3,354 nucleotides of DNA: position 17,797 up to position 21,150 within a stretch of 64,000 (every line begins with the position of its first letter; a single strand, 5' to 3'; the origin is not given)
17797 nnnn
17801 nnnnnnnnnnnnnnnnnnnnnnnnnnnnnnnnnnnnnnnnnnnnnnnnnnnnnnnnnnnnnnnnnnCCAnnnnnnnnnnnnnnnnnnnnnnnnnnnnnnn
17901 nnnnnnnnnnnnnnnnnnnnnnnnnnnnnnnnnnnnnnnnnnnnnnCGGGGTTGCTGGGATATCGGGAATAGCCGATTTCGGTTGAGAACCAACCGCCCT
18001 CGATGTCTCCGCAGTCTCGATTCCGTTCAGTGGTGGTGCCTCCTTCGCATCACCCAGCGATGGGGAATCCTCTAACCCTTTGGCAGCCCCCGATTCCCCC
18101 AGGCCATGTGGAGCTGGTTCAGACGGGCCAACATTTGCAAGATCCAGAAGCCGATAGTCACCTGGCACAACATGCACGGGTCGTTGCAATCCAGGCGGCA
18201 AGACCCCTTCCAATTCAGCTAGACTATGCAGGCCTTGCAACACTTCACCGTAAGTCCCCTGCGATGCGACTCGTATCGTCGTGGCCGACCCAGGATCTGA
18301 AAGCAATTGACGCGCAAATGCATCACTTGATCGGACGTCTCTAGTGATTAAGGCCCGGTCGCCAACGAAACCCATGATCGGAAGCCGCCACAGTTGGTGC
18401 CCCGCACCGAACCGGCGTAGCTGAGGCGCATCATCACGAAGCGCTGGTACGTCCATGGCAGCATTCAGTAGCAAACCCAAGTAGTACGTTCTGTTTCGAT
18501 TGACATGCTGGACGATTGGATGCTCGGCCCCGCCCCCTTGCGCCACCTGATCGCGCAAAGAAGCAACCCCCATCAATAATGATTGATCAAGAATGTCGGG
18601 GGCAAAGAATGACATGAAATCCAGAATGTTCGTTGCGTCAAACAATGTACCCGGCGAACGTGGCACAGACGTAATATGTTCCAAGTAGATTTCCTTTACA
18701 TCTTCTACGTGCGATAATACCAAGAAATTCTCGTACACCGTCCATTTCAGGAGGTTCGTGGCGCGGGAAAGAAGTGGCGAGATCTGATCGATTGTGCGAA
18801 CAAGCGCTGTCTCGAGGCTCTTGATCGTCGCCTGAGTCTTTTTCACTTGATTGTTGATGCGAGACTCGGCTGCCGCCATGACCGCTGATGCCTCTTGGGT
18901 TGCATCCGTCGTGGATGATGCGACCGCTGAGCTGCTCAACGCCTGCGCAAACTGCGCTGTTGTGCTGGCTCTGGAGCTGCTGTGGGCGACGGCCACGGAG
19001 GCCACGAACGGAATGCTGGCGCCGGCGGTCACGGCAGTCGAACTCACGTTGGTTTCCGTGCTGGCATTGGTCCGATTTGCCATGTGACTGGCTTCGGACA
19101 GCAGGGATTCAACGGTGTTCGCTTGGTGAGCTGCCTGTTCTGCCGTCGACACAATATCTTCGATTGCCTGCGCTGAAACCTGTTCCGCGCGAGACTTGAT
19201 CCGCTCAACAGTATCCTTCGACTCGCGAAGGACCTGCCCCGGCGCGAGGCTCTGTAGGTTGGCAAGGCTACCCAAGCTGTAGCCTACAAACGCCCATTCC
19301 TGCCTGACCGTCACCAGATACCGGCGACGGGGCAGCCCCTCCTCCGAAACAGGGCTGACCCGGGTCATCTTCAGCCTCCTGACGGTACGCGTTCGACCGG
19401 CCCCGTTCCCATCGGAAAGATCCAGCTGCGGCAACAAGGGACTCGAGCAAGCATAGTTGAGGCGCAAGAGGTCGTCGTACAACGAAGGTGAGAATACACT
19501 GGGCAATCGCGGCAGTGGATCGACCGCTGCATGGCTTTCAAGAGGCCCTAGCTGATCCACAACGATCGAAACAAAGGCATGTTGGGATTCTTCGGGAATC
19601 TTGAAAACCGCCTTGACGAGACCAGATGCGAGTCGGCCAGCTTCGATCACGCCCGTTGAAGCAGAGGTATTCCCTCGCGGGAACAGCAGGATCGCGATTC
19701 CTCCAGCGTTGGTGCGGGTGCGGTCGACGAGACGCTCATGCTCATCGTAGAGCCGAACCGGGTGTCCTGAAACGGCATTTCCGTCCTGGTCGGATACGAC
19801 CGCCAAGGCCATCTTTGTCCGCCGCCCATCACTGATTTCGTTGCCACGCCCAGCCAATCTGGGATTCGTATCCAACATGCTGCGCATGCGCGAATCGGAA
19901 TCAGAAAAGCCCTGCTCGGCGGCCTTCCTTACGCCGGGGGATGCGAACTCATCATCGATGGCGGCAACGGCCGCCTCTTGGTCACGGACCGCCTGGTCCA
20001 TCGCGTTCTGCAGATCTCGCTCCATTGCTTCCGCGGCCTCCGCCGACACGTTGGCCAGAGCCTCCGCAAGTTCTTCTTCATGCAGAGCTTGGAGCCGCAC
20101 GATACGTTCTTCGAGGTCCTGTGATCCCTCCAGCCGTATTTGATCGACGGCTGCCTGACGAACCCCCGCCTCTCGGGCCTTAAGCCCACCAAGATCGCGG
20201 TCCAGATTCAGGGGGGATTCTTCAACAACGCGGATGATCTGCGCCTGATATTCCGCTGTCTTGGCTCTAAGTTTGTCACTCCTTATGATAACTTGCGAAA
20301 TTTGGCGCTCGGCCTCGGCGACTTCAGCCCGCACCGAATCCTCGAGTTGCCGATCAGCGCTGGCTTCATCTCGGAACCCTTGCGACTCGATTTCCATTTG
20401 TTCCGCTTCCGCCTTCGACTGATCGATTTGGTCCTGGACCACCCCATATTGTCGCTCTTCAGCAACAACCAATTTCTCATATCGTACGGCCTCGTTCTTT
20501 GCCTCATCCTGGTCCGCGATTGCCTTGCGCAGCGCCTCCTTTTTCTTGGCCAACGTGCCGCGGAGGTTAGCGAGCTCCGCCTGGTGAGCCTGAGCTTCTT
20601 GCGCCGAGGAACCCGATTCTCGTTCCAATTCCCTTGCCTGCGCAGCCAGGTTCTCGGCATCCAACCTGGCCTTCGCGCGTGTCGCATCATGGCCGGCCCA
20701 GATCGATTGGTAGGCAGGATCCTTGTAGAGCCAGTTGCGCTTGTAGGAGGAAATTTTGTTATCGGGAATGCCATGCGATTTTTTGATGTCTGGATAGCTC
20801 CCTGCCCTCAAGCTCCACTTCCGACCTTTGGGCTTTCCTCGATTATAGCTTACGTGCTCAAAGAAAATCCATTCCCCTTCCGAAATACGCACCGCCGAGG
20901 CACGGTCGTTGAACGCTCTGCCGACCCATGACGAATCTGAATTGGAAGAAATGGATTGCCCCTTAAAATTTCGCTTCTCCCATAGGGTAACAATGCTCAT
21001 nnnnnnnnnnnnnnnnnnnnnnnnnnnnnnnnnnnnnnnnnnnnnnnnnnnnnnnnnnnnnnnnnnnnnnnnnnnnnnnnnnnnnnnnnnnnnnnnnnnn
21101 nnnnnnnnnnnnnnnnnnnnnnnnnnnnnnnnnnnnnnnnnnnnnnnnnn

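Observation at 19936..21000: Beta/gamma-crystallin-like, probably Ca2+-binding domain fused to a ~290-residue coiled coil in an archaeal protein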

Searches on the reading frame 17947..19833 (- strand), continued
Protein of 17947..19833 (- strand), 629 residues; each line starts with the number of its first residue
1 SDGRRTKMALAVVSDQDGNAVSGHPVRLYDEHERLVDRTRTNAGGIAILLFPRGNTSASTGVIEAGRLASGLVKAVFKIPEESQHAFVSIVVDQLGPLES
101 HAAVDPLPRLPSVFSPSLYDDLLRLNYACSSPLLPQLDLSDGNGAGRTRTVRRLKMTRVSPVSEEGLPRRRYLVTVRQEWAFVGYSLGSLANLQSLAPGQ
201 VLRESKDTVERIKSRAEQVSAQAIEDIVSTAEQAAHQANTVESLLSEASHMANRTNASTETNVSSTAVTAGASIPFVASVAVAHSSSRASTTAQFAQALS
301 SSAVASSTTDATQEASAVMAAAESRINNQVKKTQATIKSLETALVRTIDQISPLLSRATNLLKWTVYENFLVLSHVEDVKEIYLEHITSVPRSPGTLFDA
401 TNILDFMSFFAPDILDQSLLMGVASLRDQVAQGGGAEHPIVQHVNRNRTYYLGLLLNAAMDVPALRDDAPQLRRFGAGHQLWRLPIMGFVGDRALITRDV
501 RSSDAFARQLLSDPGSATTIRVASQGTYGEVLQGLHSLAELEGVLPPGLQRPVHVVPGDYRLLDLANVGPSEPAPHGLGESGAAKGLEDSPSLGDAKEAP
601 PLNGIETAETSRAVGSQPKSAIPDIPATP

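Call 102: search_protein_families(library=pfam, proteins=[P0113, P0115, P0117, P0119, P0120, P0123], max_evalue=0.001)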
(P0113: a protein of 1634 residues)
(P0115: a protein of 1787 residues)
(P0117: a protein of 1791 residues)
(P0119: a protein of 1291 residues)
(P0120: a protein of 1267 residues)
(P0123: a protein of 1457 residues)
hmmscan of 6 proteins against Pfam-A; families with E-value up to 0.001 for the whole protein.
P0113 (1634 aa): 1 family
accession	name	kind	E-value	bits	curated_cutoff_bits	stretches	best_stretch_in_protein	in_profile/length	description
PF22352.2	K319L-like_PKD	-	0.0004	20.8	27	0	1314-1367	21-74/84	K319L-like, PKD domain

P0115 (1787 aa): 0 families

P0117 (1791 aa): 1 family
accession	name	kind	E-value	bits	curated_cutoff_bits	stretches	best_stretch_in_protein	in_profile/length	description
PF00691.25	OmpA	-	2.5e-05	25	27.2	1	1333-1416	2-86/98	OmpA family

P0119 (1291 aa): 0 families

P0120 (1267 aa): 0 families

P0123 (1457 aa): 0 families

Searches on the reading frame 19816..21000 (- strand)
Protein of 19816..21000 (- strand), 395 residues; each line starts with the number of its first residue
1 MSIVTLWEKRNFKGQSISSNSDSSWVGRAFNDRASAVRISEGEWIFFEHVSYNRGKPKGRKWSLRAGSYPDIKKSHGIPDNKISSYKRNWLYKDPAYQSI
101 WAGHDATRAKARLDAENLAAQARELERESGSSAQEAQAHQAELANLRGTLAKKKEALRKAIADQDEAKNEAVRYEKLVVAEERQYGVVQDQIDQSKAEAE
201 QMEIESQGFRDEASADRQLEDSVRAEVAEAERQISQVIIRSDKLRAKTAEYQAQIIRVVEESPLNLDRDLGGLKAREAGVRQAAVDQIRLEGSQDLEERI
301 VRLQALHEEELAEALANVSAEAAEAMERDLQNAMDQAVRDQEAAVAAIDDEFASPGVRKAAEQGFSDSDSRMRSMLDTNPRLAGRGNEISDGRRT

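Call 75: predict_structure(alignment_id=A3)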
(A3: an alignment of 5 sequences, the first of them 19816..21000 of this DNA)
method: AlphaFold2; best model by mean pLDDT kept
length: 395 residues; sequences in the alignment: 5
mean_pLDDT: 75.3   pTM: 0.33
mean pLDDT of the five models: 75.3, 73.2, 72.1, 69.5, 67.2
residues with pLDDT >= 90: 46; 70-90: 240; 50-70: 90; < 50: 19
segments of 3 or more residues with pLDDT < 50: 51-55, 267-270, 390-395
pLDDT, mean of each block of 10 residues (from residue 1): 88 92 69 88 83 56 93 90 80 55 67 78 75 75 84 81 76 73 76 84 76 72 84 81 77 70 50 61 62 62 76 73 83 89 88 82 76 72 56 42
secondary structure, 60 per line:
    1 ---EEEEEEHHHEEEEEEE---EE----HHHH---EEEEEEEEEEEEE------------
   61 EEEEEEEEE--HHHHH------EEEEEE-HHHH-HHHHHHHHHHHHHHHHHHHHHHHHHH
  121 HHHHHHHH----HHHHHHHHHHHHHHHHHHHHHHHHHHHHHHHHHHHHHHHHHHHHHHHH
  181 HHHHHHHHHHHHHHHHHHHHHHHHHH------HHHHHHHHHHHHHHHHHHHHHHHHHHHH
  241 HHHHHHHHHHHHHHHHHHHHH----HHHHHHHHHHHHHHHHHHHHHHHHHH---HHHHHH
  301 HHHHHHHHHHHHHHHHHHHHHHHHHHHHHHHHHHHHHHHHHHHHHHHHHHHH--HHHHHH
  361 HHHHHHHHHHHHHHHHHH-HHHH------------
elements in order: E4-9 E13-19 H29-32 E36-48 E61-69 H72-76 E83-88 H90-93 H95-128 H133-206 H213-261 H266-291 H295-352 H355-378 H380-383

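Call 78: fold_search(model_id=the predicted structure, library=pdb)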
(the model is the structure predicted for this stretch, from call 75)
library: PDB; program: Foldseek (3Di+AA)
matches with E <= 10: 613; with E <= 0.001: 55
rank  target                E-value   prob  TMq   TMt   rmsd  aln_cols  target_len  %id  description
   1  3hz2_A                5.9e-08  1.00  0.19  0.86   2.4        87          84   37  Crystal structure of a betagamma-crystallin from an Archaea (released 2009-12-01)
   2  2dad_MODEL_1_A        3.0e-06  1.00  0.18  0.71   3.3        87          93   22  Solution structure of the fifth crystall domain of the non-lens protein, Absent in melanoma 1 (released 2006-06-13)
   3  2bv2_A                4.0e-06  1.00  0.20  0.88   2.0        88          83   26  beta gamma crystallin from Ciona Intestinalis (released 2005-09-29)
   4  6myg_D                6.0e-06  1.00  0.19  0.42   2.4        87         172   20  Mouse Gamma S Crystallin L16 Octamer (released 2018-11-14)
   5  2jdg                  6.0e-06  1.00  0.19  0.42   2.4        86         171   23  Affilin based on HUMAN GAMMA-B CRYSTALLIN (released 2007-07-24)
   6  1gam_A                7.2e-06  1.00  0.19  0.81   2.4        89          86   26  GAMMA B CRYSTALLIN TRUNCATED C-TERMINAL DOMAIN (released 1996-07-11)
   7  4jgf_B                7.2e-06  1.00  0.19  0.42   2.7        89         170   26  Crystal Structure of the Cataract-Causing P23T gamma D-Crystallin Mutant (released 2013-05-22)
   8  2kfb_MODEL_1_A        7.7e-06  1.00  0.19  0.42   2.4        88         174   25  The structure of the cataract causing P23T mutant of human gamma-D crystallin (released 2009-07-28)
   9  8bpi_AAA              9.1e-06  1.00  0.19  0.41   2.8        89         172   25  Human Gamma-D crystallin R36S mutant after UV illumination (released 2023-11-29)
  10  1m8u                  9.7e-06  1.00  0.18  0.39   3.4        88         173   23  Crystal Structure of Bovine gamma-E at 1.65 Ang Resolution (released 2003-08-05)
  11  2nbr_MODEL_1_A        1.2e-05  1.00  0.19  0.42   2.4        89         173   24  The Solution Structure of Human gammaC-crystallin (released 2016-06-01)
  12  7n38                  1.3e-05  1.00  0.19  0.41   2.9        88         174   19  Crystal structure of 5-site deamidated variant of human gamma(S)-crystallin (released 2022-03-23)
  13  6myg_B                1.5e-05  1.00  0.19  0.42   2.9        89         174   20  Mouse Gamma S Crystallin L16 Octamer (released 2018-11-14)
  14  5vh1                  1.7e-05  1.00  0.19  0.41   2.3        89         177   26  Crystal Structure of Chicken Gamma S Crystallin (released 2017-05-24)
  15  1hk0                  1.7e-05  1.00  0.19  0.41   2.8        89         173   25  Human GammaD Crystallin Structure at 1.25 A Resolution (released 2003-05-08)
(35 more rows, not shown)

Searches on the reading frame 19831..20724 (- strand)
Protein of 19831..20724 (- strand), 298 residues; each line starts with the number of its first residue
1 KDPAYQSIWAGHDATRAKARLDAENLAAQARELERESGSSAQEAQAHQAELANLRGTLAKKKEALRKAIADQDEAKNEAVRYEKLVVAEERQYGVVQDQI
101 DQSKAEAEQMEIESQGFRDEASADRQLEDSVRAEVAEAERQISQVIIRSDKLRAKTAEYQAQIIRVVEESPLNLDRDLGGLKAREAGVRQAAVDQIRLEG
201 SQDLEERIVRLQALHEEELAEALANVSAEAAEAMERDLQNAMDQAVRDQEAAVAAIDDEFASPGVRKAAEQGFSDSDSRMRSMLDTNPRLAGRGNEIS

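Call 84: search_solved_structures(query=window:19831-20724:-, max_evalue=1)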
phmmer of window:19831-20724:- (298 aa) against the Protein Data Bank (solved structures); distinct sequences matched with E-value up to 1: 1.
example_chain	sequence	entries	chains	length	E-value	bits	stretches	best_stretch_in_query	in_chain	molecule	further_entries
3tnu_A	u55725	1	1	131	0.19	15.1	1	15-115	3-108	Keratin, type I cytoskeletal 14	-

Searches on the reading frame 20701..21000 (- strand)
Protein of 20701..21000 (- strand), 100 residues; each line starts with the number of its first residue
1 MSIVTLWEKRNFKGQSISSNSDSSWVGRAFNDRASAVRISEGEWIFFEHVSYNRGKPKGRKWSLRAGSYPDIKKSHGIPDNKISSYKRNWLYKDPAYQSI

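Call 22: search_solved_structures(query=window:20701-21000:-, max_evalue=0.01, show_alignments=3)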
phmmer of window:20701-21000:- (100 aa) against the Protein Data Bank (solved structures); distinct sequences matched with E-value up to 0.01: 61 (the best 60 are shown).
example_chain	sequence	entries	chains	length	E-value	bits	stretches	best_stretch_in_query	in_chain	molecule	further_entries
3hz2_A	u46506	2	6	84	4.9e-14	55.4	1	4-88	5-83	Beta/gama crystallin family protein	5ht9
2k1w_A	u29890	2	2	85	5e-14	55.4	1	4-88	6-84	Beta/gama crystallin family protein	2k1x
1elp_A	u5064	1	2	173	2.8e-12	49.8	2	4-81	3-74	GAMMA-D CRYSTALLIN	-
1m8u_A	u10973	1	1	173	9e-12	48.1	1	4-81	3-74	gamma-E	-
5vh1_A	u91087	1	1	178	1.3e-11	47.6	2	4-81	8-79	Gamma S-crystallin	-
1i5i_A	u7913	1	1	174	1.5e-11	47.4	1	4-81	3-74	(GAMMA-B) CRYSTALLIN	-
1a45_A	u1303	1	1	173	2.1e-11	47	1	4-81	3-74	GAMMAF CRYSTALLIN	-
4w9a_A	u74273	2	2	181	4.5e-11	45.9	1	2-81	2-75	Gamma-crystallin B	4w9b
1amm_A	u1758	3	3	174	7.5e-11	45.2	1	4-81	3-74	GAMMA B-CRYSTALLIN | GAMMA-B CRYSTALLIN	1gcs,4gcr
2jdf_A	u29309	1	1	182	8.7e-11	45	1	4-81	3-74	GAMMA CRYSTALLIN B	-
2v2u_A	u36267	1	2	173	9.5e-11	44.8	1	4-81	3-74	GAMMA CRYSTALLIN C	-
6wcy_A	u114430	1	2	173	1.3e-10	44.4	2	4-81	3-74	Gamma-crystallin D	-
2klj_A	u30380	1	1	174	1.8e-10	44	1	4-81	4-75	Gamma-crystallin D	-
4jgf_A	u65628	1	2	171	2e-10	43.8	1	4-81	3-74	Gamma-crystallin D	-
2kfb_A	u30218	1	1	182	2.1e-10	43.7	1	4-81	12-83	Gamma-crystallin D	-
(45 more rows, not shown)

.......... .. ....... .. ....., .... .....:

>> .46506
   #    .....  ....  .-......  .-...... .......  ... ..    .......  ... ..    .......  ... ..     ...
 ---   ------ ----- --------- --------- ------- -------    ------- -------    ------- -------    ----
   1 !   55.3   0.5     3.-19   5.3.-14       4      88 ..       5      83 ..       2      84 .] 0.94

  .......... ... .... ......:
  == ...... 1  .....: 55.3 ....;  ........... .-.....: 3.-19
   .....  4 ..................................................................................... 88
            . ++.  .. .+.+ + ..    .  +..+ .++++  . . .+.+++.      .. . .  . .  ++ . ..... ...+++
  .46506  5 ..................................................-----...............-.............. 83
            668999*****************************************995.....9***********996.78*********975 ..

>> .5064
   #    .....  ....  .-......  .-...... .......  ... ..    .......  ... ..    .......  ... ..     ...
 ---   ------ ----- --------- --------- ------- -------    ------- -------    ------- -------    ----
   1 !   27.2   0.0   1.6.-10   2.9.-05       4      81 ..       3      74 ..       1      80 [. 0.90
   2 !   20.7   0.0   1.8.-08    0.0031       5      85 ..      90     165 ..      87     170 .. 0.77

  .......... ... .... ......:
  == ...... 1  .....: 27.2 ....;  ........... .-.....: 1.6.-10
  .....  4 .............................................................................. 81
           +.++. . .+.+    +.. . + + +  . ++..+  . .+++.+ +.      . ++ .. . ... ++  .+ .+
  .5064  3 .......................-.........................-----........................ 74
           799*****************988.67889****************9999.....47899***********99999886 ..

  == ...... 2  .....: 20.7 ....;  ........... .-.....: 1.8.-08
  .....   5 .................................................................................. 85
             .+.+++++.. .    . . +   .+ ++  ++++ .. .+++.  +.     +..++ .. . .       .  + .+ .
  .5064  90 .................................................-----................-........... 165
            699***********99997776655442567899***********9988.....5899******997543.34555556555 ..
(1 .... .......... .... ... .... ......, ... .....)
